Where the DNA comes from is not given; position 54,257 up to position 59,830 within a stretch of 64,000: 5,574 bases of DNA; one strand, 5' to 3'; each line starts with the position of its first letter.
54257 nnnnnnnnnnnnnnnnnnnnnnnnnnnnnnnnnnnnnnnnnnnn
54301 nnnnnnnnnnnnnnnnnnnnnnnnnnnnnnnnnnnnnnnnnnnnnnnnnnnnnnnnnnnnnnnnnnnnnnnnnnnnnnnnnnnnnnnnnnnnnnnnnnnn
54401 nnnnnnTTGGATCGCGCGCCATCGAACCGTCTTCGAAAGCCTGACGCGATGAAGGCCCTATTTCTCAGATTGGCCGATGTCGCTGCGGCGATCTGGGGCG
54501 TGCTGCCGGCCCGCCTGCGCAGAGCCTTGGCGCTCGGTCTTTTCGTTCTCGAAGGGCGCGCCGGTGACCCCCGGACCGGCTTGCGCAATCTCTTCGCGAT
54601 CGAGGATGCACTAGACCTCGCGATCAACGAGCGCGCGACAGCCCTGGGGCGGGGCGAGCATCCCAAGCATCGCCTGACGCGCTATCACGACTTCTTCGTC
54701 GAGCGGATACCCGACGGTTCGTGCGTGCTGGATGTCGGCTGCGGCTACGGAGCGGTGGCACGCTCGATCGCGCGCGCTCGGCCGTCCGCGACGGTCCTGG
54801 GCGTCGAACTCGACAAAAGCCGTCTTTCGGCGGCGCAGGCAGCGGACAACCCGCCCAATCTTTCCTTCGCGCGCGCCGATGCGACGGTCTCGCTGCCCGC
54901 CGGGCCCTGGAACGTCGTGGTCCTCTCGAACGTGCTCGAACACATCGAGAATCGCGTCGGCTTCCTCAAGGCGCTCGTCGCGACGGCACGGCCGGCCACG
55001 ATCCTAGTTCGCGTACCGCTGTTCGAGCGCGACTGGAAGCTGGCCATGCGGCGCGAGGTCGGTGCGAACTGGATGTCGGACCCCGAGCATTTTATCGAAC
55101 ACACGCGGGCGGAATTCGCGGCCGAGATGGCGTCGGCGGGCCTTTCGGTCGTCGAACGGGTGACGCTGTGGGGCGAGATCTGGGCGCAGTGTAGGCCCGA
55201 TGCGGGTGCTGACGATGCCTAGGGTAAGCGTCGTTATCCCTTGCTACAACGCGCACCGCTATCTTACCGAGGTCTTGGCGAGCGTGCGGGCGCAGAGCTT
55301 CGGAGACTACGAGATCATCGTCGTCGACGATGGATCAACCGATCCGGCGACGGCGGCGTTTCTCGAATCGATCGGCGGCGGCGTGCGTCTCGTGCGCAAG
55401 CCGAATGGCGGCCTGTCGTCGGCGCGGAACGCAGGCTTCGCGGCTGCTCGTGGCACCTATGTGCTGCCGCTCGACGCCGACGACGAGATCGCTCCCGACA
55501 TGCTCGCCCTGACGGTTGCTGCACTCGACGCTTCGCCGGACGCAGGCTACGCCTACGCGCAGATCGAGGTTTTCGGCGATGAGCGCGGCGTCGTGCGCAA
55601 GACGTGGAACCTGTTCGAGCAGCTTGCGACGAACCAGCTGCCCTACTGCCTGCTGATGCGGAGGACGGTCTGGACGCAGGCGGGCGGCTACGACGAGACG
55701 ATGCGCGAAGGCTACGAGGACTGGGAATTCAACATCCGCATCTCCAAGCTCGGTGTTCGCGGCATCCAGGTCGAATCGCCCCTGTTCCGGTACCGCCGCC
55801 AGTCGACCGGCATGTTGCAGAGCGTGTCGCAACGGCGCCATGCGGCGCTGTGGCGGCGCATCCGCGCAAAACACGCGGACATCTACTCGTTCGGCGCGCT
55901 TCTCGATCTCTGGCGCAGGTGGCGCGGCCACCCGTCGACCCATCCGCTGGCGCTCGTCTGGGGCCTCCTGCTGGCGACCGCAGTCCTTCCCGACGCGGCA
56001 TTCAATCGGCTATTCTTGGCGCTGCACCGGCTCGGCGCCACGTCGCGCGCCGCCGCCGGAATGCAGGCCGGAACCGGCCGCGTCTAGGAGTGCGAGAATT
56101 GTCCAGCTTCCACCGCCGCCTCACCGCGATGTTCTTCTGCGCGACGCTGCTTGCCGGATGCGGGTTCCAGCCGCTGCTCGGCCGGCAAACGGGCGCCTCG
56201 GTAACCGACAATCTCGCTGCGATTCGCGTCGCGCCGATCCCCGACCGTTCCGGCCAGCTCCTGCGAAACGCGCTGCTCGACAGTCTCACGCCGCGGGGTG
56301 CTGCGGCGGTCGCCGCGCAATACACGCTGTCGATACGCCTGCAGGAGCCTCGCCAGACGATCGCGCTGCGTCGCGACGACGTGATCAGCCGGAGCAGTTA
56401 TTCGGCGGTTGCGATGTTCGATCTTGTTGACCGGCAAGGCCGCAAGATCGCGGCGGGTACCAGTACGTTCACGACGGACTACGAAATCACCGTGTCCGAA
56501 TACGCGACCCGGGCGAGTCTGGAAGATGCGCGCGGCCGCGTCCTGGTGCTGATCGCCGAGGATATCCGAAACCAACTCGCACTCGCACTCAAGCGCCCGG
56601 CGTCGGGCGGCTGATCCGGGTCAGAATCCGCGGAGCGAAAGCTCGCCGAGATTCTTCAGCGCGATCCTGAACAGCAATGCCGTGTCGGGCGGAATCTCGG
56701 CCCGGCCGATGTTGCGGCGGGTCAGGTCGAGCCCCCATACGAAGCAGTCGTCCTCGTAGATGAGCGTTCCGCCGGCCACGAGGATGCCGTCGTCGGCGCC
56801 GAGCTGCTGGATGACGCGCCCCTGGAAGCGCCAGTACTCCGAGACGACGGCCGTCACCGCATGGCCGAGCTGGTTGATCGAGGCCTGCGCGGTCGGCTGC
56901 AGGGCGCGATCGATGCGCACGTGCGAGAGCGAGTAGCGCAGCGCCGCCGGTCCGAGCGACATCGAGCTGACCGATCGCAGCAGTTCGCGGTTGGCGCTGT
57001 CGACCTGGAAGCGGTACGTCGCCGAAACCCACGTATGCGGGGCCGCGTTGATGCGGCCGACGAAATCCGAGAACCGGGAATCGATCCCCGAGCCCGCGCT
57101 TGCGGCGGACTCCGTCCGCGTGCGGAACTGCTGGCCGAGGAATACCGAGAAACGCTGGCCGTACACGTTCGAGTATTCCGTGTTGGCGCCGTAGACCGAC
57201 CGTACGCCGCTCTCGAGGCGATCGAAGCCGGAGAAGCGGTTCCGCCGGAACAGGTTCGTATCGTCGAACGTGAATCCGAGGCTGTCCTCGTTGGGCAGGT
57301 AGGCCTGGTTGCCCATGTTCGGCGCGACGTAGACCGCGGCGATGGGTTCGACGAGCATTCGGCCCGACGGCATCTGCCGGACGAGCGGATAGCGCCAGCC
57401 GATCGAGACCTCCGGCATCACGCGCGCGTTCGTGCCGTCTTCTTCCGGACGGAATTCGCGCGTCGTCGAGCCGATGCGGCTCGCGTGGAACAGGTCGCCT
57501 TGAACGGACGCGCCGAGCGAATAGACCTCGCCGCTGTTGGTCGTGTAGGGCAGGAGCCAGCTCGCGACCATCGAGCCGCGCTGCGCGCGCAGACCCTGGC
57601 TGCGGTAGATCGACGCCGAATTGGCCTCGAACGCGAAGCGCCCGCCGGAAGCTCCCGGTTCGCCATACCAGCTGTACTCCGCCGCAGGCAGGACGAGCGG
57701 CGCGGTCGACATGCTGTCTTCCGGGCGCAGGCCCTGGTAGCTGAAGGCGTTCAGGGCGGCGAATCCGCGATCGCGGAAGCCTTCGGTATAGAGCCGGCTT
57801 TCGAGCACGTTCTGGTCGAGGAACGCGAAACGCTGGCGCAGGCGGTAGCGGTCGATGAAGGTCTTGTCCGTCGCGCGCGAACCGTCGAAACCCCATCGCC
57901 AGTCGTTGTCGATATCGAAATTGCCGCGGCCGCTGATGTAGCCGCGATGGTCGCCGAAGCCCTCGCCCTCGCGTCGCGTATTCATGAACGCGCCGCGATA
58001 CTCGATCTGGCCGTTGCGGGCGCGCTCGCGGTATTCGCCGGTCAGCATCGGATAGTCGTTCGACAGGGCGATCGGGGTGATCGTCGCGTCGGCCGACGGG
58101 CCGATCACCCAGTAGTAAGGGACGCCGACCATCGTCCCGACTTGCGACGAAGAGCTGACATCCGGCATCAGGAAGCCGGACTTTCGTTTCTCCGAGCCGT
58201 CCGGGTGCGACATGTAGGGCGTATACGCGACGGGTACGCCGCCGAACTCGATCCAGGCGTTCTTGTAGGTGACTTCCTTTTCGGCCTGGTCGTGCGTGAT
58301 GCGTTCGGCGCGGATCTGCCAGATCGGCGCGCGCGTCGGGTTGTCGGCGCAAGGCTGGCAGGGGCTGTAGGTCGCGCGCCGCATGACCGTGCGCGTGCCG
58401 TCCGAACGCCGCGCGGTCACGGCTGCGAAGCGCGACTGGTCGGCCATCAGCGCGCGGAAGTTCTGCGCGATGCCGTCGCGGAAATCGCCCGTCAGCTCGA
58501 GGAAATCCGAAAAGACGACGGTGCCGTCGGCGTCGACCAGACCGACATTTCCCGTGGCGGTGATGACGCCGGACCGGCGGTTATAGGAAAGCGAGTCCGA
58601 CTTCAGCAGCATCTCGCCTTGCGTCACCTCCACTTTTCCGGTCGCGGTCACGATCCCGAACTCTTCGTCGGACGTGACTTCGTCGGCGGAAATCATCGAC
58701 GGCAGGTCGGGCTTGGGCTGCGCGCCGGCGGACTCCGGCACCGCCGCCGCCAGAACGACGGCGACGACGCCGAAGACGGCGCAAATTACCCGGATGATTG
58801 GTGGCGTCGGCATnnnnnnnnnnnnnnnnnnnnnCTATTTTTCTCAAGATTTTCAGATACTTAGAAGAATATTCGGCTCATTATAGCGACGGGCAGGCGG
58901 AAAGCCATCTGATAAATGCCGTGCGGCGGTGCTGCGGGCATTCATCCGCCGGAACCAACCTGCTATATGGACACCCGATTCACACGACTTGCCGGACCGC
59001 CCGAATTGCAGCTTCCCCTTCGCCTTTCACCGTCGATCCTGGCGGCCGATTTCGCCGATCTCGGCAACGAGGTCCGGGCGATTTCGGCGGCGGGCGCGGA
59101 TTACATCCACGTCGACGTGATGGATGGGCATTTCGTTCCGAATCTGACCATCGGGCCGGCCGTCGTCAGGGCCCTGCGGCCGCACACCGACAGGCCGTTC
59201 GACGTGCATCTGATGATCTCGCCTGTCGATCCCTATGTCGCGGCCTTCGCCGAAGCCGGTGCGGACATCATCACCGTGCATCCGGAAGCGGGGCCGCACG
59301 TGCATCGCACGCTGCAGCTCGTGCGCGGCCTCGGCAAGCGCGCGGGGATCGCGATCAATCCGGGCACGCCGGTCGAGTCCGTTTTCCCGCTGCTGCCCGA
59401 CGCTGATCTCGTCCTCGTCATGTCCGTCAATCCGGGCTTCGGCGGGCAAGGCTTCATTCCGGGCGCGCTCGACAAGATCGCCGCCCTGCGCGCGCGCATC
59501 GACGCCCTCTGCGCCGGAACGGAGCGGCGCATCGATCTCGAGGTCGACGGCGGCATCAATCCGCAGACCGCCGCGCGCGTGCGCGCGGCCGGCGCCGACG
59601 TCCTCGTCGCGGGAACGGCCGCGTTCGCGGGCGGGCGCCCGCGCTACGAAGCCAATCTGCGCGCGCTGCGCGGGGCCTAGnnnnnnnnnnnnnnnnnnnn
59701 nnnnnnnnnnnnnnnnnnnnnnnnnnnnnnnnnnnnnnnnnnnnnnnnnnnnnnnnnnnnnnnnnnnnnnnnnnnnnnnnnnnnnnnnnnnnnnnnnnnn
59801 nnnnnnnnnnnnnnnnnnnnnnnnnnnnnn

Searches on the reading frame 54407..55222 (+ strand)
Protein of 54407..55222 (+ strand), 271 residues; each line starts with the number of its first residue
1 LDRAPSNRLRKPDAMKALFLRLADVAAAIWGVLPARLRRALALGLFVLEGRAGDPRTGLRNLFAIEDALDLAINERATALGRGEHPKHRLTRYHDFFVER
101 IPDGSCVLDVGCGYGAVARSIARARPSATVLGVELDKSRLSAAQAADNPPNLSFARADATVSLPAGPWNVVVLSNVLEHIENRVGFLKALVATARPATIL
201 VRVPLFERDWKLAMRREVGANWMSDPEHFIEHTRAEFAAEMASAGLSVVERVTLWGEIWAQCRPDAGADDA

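Call 8: search_protein_families(library=pfam, proteins=[window:54407-55222:+], max_evalue=0.001)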
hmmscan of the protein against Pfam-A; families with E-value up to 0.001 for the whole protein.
window:54407-55222:+ (271 aa): 8 families
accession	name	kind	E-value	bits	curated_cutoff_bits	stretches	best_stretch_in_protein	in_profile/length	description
PF13489.12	Methyltransf_23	-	1.3e-16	61.2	27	1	87-250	6-163/164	Methyltransferase domain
PF08242.18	Methyltransf_12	-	7.7e-12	46.2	30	1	108-196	1-94/98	Methyltransferase domain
PF13649.12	Methyltransf_25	-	8.7e-12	46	27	1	107-196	1-95/97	Methyltransferase domain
PF08241.18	Methyltransf_11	-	1.2e-11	45.5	21.2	1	108-197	1-90/95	Methyltransferase domain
PF13847.12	Methyltransf_31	-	1.5e-07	31.7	27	1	104-201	4-108/145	Methyltransferase domain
PF05175.20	MTS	-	7.7e-06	26.1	23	1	96-172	22-103/170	Methyltransferase small domain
PF02390.23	Methyltransf_4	-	1.1e-05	25.5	24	1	105-160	3-61/173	Putative methyltransferase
PF07021.18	MetW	-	0.0001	22.4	21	1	97-206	7-112/193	Methionine biosynthesis protein MetW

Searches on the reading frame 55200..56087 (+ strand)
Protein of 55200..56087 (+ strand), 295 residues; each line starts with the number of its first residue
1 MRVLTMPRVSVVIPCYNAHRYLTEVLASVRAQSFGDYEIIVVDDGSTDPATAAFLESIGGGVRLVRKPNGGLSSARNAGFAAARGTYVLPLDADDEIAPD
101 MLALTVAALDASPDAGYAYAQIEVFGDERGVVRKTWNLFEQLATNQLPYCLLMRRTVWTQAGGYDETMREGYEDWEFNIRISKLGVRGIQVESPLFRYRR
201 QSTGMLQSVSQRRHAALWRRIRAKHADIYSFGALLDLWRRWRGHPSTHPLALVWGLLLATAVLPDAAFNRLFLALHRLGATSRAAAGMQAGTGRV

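Call 8: search_protein_families(library=pfam, proteins=[window:55200-56087:+], max_evalue=0.001)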
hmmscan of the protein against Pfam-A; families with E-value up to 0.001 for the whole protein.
window:55200-56087:+ (295 aa): 4 families
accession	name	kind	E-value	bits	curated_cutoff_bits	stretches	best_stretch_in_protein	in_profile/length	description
PF00535.33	Glycos_transf_2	-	8e-34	117.4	23.3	1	10-144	1-132/168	Glycosyl transferase family 2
PF10111.15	Glyco_tranf_2_2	-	4.2e-17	63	27.3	1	10-206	1-223/276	Glycosyltransferase like family 2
PF13641.12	Glyco_tranf_2_3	-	8.3e-17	62.4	27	1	7-201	1-214/230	Glycosyltransferase like family 2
PF13632.12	Glyco_trans_2_3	-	0.00016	22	27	0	87-254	1-172/198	Glycosyl transferase family group 2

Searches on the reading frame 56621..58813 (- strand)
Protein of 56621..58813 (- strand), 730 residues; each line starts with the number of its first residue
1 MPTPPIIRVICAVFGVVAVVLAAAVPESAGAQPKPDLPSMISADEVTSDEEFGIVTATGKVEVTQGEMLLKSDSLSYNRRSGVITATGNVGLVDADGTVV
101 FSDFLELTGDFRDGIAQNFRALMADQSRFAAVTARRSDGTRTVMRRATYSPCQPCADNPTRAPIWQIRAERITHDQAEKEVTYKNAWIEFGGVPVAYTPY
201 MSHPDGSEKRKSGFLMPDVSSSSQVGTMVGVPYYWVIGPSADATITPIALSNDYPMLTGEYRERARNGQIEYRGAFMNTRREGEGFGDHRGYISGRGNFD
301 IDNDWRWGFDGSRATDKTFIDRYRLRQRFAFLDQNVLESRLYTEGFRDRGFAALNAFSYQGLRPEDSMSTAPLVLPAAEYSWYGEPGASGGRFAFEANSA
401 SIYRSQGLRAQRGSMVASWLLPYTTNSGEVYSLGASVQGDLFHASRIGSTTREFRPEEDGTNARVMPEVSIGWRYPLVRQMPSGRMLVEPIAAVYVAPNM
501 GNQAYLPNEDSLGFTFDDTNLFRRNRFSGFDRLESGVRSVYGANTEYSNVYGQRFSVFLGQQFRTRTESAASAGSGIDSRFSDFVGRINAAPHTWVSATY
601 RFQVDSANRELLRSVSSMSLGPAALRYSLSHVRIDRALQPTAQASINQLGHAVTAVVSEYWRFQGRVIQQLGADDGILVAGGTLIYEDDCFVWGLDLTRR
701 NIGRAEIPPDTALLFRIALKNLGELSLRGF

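Call 8: search_protein_families(library=pfam, proteins=[window:56621-58813:-], max_evalue=0.001)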
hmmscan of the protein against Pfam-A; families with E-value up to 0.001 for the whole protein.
window:56621-58813:- (730 aa): 2 families
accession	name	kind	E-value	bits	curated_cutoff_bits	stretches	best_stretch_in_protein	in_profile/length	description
PF04453.20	LptD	-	3.7e-55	188.2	22.4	1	289-661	2-384/384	LPS transport system D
PF03968.19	LptD_N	-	1.4e-07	32.2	20.4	1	41-120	2-77/113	LptA/(LptD N-terminal domain) LPS transport protein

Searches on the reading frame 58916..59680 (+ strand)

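Call 8: search_protein_families(library=pfam, proteins=[window:58916-59680:+], max_evalue=0.001)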
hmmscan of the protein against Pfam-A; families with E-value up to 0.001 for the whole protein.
window:58916-59680:+ (254 aa): 1 family
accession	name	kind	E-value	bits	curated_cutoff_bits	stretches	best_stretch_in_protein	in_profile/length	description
PF00834.25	Ribul_P_3_epim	-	3.1e-76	255.6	21.1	1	37-237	2-198/198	Ribulose-phosphate 3 epimerase family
